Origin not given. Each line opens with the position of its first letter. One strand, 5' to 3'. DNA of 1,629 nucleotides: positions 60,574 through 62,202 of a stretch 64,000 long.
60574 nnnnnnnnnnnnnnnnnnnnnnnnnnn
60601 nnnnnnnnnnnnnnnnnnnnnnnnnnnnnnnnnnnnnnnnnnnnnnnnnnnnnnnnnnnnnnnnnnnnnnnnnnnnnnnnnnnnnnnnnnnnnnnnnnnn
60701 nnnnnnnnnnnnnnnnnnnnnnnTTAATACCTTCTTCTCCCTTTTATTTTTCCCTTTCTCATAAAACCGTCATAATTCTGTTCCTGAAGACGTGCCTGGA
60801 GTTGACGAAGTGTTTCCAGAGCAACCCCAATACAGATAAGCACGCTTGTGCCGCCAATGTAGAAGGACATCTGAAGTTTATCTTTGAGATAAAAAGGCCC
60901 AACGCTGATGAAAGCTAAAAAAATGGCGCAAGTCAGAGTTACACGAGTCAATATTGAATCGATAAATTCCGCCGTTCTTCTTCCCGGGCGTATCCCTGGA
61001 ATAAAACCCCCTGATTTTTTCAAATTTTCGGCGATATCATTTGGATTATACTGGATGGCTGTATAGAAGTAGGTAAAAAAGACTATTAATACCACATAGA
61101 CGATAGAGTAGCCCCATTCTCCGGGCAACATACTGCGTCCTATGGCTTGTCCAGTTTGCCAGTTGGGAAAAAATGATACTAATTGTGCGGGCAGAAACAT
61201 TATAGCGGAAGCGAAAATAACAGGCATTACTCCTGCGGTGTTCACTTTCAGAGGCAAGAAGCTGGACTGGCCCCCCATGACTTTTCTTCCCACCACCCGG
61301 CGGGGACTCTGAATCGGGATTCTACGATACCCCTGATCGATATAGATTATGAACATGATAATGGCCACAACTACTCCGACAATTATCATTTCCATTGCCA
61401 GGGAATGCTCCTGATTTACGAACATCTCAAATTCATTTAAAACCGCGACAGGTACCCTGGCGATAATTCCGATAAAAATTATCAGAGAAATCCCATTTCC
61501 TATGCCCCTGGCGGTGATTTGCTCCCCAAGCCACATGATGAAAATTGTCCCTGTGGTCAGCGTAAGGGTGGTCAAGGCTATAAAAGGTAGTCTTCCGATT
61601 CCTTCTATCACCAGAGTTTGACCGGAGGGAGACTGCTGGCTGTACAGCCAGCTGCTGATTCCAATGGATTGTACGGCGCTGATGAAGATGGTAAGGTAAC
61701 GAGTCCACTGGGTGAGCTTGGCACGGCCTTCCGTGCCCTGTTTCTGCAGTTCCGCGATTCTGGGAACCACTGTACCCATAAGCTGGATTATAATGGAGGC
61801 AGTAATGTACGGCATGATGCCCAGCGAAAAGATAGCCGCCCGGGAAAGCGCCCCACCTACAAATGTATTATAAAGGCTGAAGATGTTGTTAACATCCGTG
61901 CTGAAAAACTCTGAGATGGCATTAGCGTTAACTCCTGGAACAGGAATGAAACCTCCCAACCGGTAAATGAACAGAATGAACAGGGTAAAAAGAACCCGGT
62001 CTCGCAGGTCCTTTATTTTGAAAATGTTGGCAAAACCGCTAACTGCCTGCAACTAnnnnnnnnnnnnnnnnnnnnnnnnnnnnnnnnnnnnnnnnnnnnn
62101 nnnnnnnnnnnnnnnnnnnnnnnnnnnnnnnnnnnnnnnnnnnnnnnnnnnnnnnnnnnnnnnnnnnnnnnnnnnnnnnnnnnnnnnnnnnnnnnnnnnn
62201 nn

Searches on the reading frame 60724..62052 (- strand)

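Call 81: search_protein_families(library=pfam, proteins=[window:60724-62052:-], max_evalue=1)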
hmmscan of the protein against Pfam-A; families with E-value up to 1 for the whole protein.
window:60724-62052:- (442 aa): 1 family
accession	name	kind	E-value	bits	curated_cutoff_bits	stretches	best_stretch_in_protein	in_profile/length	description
PF00344.25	SecY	-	6.7e-110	367.7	32.2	1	74-415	2-306/306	SecY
